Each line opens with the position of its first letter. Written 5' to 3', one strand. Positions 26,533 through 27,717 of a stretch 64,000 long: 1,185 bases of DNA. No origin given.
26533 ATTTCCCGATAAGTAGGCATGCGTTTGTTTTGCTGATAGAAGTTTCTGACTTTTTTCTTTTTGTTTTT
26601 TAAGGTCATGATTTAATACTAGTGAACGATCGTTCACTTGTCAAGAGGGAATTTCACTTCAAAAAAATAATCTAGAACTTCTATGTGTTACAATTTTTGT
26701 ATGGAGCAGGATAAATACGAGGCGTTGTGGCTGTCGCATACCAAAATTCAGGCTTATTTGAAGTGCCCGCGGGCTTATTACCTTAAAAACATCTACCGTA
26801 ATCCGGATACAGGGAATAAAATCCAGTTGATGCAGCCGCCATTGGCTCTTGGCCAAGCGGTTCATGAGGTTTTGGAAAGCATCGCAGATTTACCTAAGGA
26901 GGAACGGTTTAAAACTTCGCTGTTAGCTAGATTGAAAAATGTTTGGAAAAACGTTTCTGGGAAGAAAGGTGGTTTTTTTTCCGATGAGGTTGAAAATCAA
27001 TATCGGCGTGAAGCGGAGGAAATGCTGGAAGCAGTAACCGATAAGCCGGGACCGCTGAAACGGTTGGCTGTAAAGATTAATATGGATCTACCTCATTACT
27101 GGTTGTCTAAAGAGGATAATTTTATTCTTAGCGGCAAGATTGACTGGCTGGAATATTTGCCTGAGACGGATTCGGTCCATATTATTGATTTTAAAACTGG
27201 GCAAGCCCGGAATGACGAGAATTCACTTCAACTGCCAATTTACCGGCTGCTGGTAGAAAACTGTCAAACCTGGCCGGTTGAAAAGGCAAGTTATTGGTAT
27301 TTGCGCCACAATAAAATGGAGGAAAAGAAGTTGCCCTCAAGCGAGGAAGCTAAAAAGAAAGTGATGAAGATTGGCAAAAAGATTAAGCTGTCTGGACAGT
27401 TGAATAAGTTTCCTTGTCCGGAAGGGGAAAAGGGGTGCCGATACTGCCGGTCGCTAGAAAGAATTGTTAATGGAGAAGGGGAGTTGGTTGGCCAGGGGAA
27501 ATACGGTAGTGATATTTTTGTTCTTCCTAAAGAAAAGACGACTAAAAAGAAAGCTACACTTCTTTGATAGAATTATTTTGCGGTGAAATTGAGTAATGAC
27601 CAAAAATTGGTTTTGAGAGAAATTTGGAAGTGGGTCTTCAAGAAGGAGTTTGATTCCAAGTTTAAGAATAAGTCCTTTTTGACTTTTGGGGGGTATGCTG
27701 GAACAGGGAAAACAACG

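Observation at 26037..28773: SOS-box-controlled divergent module: lexA-dinB on one side, a Cas4/AddB-like Fe-S nuclease plus RecD/Dda-like helicase on the other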

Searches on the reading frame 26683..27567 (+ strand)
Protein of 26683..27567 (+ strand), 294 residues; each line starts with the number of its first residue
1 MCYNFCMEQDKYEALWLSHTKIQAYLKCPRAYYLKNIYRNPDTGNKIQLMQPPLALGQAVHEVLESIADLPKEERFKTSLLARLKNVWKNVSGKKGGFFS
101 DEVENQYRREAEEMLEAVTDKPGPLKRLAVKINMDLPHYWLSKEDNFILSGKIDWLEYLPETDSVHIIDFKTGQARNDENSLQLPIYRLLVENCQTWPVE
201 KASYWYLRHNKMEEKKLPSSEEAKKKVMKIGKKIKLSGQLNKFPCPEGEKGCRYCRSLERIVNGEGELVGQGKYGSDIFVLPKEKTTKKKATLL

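Call 3: search_protein_families(library=pfam, proteins=[window:26683-27567:+], max_evalue=0.01)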
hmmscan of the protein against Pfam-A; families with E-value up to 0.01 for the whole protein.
window:26683-27567:+ (294 aa): 3 families
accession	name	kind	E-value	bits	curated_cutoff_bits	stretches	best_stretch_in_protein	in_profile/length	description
PF12705.13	PDDEXK_1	-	2.5e-28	100.1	22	1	17-256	2-241/247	PD-(D/E)XK nuclease superfamily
PF01930.23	Cas_Cas4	-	1.4e-09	38.7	22.7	1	149-256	52-153/160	Domain of unknown function DUF83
PF08696.17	Dna2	-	0.0016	18.7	22.4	1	17-87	56-118/204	DNA replication factor Dna2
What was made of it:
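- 26701..27567 (+): Stand-alone Cas4/AddB-type PD-(D/E)XK nuclease with four cysteines for an Fe-S cluster (288 aa). It belongs to a family conserved across Patescibacteria. PDDEXK_1 2.5e-28 (call 3).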

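Call 8: search_protein_families(library=ncbifam, proteins=[window:26683-27567:+], max_evalue=0.001)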
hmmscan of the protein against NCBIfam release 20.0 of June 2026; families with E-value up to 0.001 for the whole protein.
window:26683-27567:+ (294 aa): 2 families
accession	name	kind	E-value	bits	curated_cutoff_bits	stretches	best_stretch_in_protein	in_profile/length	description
TIGR00372.1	cas4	equivalog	1.4e-14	54.3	65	1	146-256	65-173/180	CRISPR-associated protein Cas4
TIGR02786.1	addB_alphas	equivalog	0.00022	19.4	486.5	1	17-193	752-929/1024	double-strand break repair protein AddB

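Call 9: search_protein_families(library=padloc, proteins=[window:26683-27567:+], max_evalue=0.01)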
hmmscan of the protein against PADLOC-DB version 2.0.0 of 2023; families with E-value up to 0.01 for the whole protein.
window:26683-27567:+ (294 aa): 14 families
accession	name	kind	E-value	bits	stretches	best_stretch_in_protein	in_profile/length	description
PDLC00943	Cas4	-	3.7e-15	54.3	2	146-256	65-173/180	CRISPR-associated protein Cas4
PDLC01250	Cas4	-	5.8e-15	54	1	21-256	5-162/168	"CAS-I,CAS-II,CAS-III,CAS-IV,CAS-V,CAS-VI; acquisition_associated"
PDLC01447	Cas4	-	1.5e-12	46.3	1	17-256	5-152/161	"CAS-I,CAS-II,CAS-III,CAS-IV,CAS-V,CAS-VI; acquisition_associated"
PDLC01611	Cas4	-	1.9e-11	42.5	1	136-256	53-151/158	"CAS-I,CAS-II,CAS-III,CAS-IV,CAS-V,CAS-VI; acquisition_associated"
PDLC02034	Cas4d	-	8.7e-09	33.3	1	140-260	64-178/192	-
PDLC00944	Cas4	-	1.4e-08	33.1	1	143-256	62-171/177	Cas4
PDLC02410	Aga_Cas4-like_Nuc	-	4.9e-07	27.8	1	143-223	128-203/255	Class II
PDLC02083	Cas4_II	-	6.5e-07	28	1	147-255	73-177/186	-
PDLC00058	DruK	-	3.4e-06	24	0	143-181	150-187/388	PD-(D/E)XK nuclease superfamily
PDLC00059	DruK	-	8.8e-05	19.8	1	148-256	125-229/326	PD-(D/E)XK nuclease superfamily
PDLC00060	DruK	-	0.0005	17.5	0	140-193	135-188/347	PD-(D/E)XK nuclease superfamily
PDLC02087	Cas4b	-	0.001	17.2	0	148-246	73-172/189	-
PDLC01771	Cas4b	-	0.0014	16.8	0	152-255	59-152/162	-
PDLC02405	Aga_Cas4-like_Nuc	-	0.0054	14.1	1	146-221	138-210/270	Class II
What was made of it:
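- On Known anti-phage defence systems (PADLOC): Only generic Cas4 and SF1 helicase model hits; no system partner genes (call 9).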

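Call 15: find_homologous_proteins(query=window:26701-27567:+, max_evalue=0.00001)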
Query window:26701-27567:+ (288 aa): 6002 proteins with E <= 0.00001 among 6598 candidates; the best 120 are listed.
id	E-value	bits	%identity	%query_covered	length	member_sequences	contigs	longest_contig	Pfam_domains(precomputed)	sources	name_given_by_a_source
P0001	7.2e-187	638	97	100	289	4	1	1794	PF01930.24,PF12705.14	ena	-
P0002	1.5e-163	561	83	100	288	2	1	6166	PF01930.24,PF12705.14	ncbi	-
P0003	1.5e-159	548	81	100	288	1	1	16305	PF01930.24,PF12705.14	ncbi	-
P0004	5.8e-158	543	82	96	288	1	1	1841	PF01930.24,PF12705.14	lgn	-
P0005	2.2e-154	531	78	100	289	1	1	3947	PF01930.24,PF12705.14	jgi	-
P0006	5.7e-150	517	77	100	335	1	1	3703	PF01930.24,PF12705.14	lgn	-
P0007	2.1e-148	511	77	100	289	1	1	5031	PF01930.24,PF12705.14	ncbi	-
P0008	2.9e-120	419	63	100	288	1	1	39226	PF01930.24,PF12705.14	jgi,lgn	jgi:ATP-dependent helicase/DNAse subunit B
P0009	5.4e-116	405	59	100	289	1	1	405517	PF12705.14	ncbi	-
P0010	1.6e-114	400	59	100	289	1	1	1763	PF12705.14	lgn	-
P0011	3.2e-113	396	62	99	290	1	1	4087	PF01930.24,PF12705.14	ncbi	-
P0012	3.7e-113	396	58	100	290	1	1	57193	PF01930.24,PF12705.14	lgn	-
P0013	8.9e-113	395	60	100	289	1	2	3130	PF01930.24,PF12705.14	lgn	-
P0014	2.8e-112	393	59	100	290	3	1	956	PF01930.24,PF12705.14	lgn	-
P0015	1.6e-111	390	60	97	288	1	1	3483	PF12705.14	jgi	jgi:ATP-dependent helicase/DNAse subunit B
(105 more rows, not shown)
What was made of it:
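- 26701..27567 (+): 6002 homologues at E<=1e-5, mostly 286-292 aa and 54-63% identical (call 15).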

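Call 17: find_related_loci(query=A1, collection=genome_contigs, flank=6000)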
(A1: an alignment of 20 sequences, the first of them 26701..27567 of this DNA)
Query A1 (288 aa) in genome_contigs; peptide patterns used: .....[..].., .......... (x = any residue, [..] = any of these).
599 stretches matched a pattern (row limit reached: there are more); 579 encode a relative of the query (tblastn E <= 1e-3); the best 80 are kept; 80 distinct loci.
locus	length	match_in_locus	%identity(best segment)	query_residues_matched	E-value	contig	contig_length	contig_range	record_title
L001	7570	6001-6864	81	1-288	5e-155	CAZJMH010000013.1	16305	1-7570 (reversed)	MAG TPA_asm: uncultured Gammaproteobacteria bacterium isolate SRP319275_co2_175 genome assembly, contig: NODE_3010_lengt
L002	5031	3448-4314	77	1-288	4e-155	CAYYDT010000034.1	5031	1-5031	MAG TPA_asm: uncultured Gammaproteobacteria bacterium isolate SRP319275_co2_31 genome assembly, contig: NODE_19633_lengt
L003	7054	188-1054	58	1-288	9e-115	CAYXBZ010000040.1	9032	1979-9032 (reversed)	MAG TPA_asm: uncultured Pseudomonadales bacterium isolate SRP241326_co2_10 genome assembly, contig: NODE_9535_length_903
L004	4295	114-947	57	1-277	8e-113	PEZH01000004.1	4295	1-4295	MAG: Candidatus Shapirobacteria bacterium CG09_land_8_20_14_0_10_38_17 CG09_land_8_20_14_0.10_scaffold_8430_c, whole gen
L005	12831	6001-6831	58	4-280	1e-111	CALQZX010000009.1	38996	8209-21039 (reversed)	MAG: Parcubacteria group bacterium isolate MiH-14oct19-109 genome assembly, contig: MiH-14oct19-C1771, whole genome shot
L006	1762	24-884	56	1-288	2e-118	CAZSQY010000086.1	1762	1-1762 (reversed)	MAG TPA_asm: uncultured Pseudomonadales bacterium isolate SRP319275_co2_305 genome assembly, contig: NODE_105740_length_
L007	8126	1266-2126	55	4-288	9e-111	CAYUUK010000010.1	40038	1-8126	MAG TPA_asm: uncultured Pseudomonadales bacterium isolate SRP141376_co5_90 genome assembly, contig: NODE_2211_length_400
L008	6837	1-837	58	4-281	2e-110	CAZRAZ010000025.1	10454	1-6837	MAG TPA_asm: uncultured Gammaproteobacteria bacterium isolate binchicken_co191_93 genome assembly, contig: NODE_4588_len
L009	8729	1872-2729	58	1-286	2e-110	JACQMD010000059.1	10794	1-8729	MAG: Candidatus Roizmanbacteria bacterium isolate NC_groundwater_1220_Ag_S-0.1um_43_42 S_p1_S3_coassembly_k141_709730, w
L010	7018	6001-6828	58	1-278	5e-110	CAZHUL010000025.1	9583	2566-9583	MAG TPA_asm: uncultured Gammaproteobacteria bacterium isolate SRP062349_co1_298 genome assembly, contig: NODE_1628_lengt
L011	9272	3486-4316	58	4-280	5e-110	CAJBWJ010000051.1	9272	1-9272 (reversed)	uncultured bacterium isolate Loc080925-5-5m_bin-0562 genome assembly, contig: bin-0562:51/86, whole genome shotgun seque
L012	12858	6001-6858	55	4-288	3e-110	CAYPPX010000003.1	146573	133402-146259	MAG TPA_asm: uncultured Pseudomonadales bacterium isolate SRP093185_co1_36 genome assembly, contig: NODE_15_length_14657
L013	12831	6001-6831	59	1-277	7e-110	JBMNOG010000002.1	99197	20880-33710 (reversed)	MAG: Patescibacteria group bacterium isolate SBF912SR1HQ0020 scaffold_484_c1, whole genome shotgun sequence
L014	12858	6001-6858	55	4-288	2e-109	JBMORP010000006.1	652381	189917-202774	MAG: Patescibacteria group bacterium isolate Betzabe_MAG183 MAG183_6, whole genome shotgun sequence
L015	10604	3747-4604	55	3-288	4e-109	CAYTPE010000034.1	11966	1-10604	MAG TPA_asm: uncultured Gammaproteobacteria bacterium isolate SRP257259_co1_76 genome assembly, contig: NODE_7574_length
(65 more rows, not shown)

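Call 32: search_solved_structures(query=A1, max_evalue=0.01, show_alignments=2)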
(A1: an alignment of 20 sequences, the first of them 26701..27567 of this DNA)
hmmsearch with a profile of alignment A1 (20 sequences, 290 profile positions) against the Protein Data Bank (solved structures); distinct sequences matched with E-value up to 0.01: 0.
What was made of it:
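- Tried and rejected: PDB by sequence, using the nuclease profile: no hit at E<=0.01 (call 32).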

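Call 45: predict_structure(alignment_id=A1)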
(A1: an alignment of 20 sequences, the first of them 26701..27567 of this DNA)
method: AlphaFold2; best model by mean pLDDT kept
length: 288 residues; sequences in the alignment: 20
mean_pLDDT: 88.6   pTM: 0.82
mean pLDDT of the five models: 88.6, 88.6, 86.7, 86.8, 85.2
residues with pLDDT >= 90: 217; 70-90: 46; 50-70: 16; < 50: 9
segments of 3 or more residues with pLDDT < 50: 281-288
pLDDT, mean of each block of 10 residues (from residue 1): 71 92 94 92 92 92 88 95 93 95 96 92 77 89 90 95 81 81 90 94 91 94 95 95 93 93 87 79 44
secondary structure, 60 per line:
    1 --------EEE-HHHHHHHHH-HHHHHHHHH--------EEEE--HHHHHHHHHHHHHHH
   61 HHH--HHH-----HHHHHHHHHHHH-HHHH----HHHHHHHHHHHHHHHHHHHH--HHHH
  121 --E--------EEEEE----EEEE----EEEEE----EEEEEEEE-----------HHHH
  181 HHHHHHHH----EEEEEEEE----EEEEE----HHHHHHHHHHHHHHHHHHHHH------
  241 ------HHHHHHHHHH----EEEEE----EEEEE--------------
elements in order: E9-11 H13-21 H23-31 E40-43 H46-63 H74-85 H87-90 H95-114 H117-120 E132-136 E141-144 E149-153 E158-165 H177-188 E193-200 E205-209 H214-234 H247-256 E261-265 E270-274
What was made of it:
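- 26701..27567 (+): AlphaFold model pLDDT 88.6 (call 45).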

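Call 47: find_related_loci(query=A1, collection=viral_contigs, flank=5000)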
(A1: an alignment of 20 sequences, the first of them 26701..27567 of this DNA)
Query A1 (288 aa) in viral_contigs; peptide patterns used: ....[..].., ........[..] (x = any residue, [..] = any of these).
54 stretches matched a pattern, but none encodes a relative of the query by tblastn (E <= 1e-3).

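Call 48: fold_search(model_id=the predicted structure, library=pdb)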
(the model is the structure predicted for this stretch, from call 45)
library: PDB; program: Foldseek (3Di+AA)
matches with E <= 10: 120; with E <= 0.001: 17
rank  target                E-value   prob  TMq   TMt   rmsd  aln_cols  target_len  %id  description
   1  9iab_A                1.4e-08  1.00  0.56  0.60   6.1       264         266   16  Structure of the Argonaute-associated Cas4 family protein 1 (ACE1) from Chroococcidiopsis thermalis (CtACE1) (released 2025-04-23)
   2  9iac_B                1.9e-08  1.00  0.60  0.63   4.7       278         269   16  Structure of the Argonaute-associated Cas4 family protein 1 (ACE1) from Microcystis aeruginosa (MaACE1) (released 2025-04-23)
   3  9iac_A                2.1e-08  1.00  0.60  0.64   4.6       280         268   16  Structure of the Argonaute-associated Cas4 family protein 1 (ACE1) from Microcystis aeruginosa (MaACE1) (released 2025-04-23)
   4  9iab_B                1.2e-07  1.00  0.55  0.59   6.2       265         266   15  Structure of the Argonaute-associated Cas4 family protein 1 (ACE1) from Chroococcidiopsis thermalis (CtACE1) (released 2025-04-23)
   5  7sjr_A                1.7e-06  1.00  0.56  0.20   4.0       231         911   17  Cryo-EM structure of AdnA-AdnB(W325A) in complex with DNA and AMPPNP (released 2021-12-22)
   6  6ppr_A                1.8e-06  1.00  0.56  0.21   4.2       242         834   15  Cryo-EM structure of AdnA(D934A)-AdnB(D1014A) in complex with AMPPNP and DNA (released 2019-11-20)
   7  9np6_A                1.9e-06  1.00  0.57  0.21   3.8       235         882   15  Cryo-EM structure of AdnA(D934A)-AdnB(D1014A) in complex with AMPPNP and blunt end DNA (released 2025-03-19)
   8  6ppu_A                4.5e-06  1.00  0.57  0.29   4.1       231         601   16  Cryo-EM structure of AdnAB-AMPPNP-DNA complex (released 2019-11-20)
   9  4cej_B                1.6e-05  1.00  0.43  0.13  19.4       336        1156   15  Crystal structure of AddAB-DNA-ADPNP complex at 3 Angstrom resolution (released 2014-03-12)
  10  5eax_A                1.9e-05  1.00  0.46  0.15   7.7       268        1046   16  Crystal structure of Dna2 in complex with an ssDNA (released 2015-11-18)
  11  3h4r                  3.2e-05  1.00  0.41  0.50   8.1       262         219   11  Crystal structure of E. coli RecE exonuclease (released 2009-05-26)
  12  5ean_A                4.5e-05  1.00  0.49  0.16   9.5       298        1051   17  Crystal structure of Dna2 in complex with a 5' overhang DNA (released 2015-11-18)
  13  5eaw_A                5.7e-05  1.00  0.45  0.15   8.8       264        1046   17  Crystal structure of Dna2 nuclease-helicase (released 2015-11-18)
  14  4ceh_B                7.9e-05  1.00  0.43  0.13  19.8       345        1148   15  Crystal structure of AddAB with a forked DNA substrate (released 2014-03-12)
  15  6ppj_A                1.6e-04  1.00  0.53  0.18   3.9       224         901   16  Cryo-EM structure of AdnA(D934A)-AdnB(D1014A) in complex with AMPPNP (released 2019-11-20)
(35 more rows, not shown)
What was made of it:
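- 26701..27567 (+): Foldseek hits: ACE1 (a Cas4-family protein), the AdnA and AddB nuclease domains, and Dna2 (call 48).
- On Cas4/AddB-type Fe-S PD-(D/E)XK nuclease (fold class): The fold matches ACE1, AdnA, AddB and Dna2 (call 48).
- The best structural match of the nuclease is an Argonaute-associated Cas4-family protein (call 48). Dna2 combines the same two kinds of domain, and the nuclease model matches the nuclease domains of AdnA, AddB and Dna2 (call 48).
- Tried and rejected: Fold search was needed instead (call 48).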

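Call 56: search_protein_families(library=phrogs, proteins=[window:26701-27567:+], max_evalue=0.001)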
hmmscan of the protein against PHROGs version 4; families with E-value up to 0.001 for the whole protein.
window:26701-27567:+ (288 aa): 4 families
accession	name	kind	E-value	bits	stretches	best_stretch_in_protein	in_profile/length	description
phrog_69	-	DNA, RNA and nucleotide metabolism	8.1e-19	69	1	10-250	89-318/501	exonuclease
phrog_1218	-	DNA, RNA and nucleotide metabolism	1.8e-10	41.6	1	7-220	6-226/364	exonuclease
phrog_8097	-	DNA, RNA and nucleotide metabolism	4.4e-06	26.7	0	138-222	100-182/598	exonuclease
phrog_1870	-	DNA, RNA and nucleotide metabolism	1.7e-05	25.2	1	140-212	165-234/313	exonuclease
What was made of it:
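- Both are DNA-repair-type enzymes (calls 3, 48, 56).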
